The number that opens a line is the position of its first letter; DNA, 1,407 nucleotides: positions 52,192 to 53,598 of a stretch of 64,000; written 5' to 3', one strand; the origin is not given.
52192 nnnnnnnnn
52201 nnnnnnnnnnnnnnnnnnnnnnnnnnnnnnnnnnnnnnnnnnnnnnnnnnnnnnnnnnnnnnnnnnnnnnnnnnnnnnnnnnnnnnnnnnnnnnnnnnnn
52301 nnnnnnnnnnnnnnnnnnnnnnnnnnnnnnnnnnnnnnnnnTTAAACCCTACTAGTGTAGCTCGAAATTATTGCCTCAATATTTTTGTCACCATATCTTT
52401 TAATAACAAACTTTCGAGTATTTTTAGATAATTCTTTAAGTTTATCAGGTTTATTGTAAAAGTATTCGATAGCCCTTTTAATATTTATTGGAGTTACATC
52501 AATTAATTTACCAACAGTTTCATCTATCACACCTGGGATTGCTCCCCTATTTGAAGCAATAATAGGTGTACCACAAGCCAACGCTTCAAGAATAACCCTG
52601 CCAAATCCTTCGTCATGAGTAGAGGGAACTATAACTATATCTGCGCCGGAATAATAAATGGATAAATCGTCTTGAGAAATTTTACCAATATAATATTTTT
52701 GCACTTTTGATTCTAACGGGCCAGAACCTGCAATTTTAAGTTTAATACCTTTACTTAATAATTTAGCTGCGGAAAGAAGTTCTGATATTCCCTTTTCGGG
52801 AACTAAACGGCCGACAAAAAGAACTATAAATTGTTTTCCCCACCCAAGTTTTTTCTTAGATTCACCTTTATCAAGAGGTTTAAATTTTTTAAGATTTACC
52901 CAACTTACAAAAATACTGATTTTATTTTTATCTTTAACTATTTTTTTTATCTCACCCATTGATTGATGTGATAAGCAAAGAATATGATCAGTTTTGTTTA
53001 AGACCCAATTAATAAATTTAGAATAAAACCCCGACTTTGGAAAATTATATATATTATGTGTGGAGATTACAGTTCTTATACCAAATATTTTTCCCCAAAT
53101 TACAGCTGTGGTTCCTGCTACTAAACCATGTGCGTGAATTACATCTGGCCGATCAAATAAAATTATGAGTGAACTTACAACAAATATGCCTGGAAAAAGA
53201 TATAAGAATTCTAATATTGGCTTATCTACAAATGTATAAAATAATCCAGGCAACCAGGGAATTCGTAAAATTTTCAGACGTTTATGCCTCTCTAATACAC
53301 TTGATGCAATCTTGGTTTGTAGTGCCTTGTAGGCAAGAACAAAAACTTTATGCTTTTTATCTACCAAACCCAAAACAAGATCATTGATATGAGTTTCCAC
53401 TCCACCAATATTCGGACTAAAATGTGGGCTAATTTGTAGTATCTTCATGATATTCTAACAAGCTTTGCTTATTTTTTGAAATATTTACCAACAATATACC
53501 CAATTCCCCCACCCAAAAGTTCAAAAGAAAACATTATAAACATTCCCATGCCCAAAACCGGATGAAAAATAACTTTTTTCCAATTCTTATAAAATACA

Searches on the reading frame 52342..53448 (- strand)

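Call 11: search_protein_families(library=pfam, proteins=[window:52342-53448:-], max_evalue=0.01)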
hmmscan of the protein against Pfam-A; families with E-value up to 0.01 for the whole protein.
window:52342-53448:- (368 aa): 7 families
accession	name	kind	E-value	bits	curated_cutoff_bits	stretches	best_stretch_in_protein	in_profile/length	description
PF00534.26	Glycos_transf_1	-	9.5e-33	113.6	26.4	1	194-346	2-171/172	Glycosyl transferases group 1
PF13692.12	Glyco_trans_1_4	-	2.1e-22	80.3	27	1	207-317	2-125/142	Glycosyl transferases group 1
PF13439.12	Glyco_transf_4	-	4.3e-20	72.9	28.5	1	14-182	1-164/170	Glycosyltransferase Family 4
PF13579.12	Glyco_trans_4_4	-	7.5e-11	43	29.7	1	15-167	1-142/158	Glycosyl transferase 4-like domain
PF20706.3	GT4-conflict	-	8e-09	35.4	26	1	257-311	270-323/385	Family 4 Glycosyltransferase in conflict systems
PF13524.12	Glyco_trans_1_2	-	6.3e-08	33.1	25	1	223-352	4-133/144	Glycosyl transferase-like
PF08288.18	PIGA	-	0.0083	17.2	27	0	89-136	39-88/90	PIGA (GPI anchor biosynthesis)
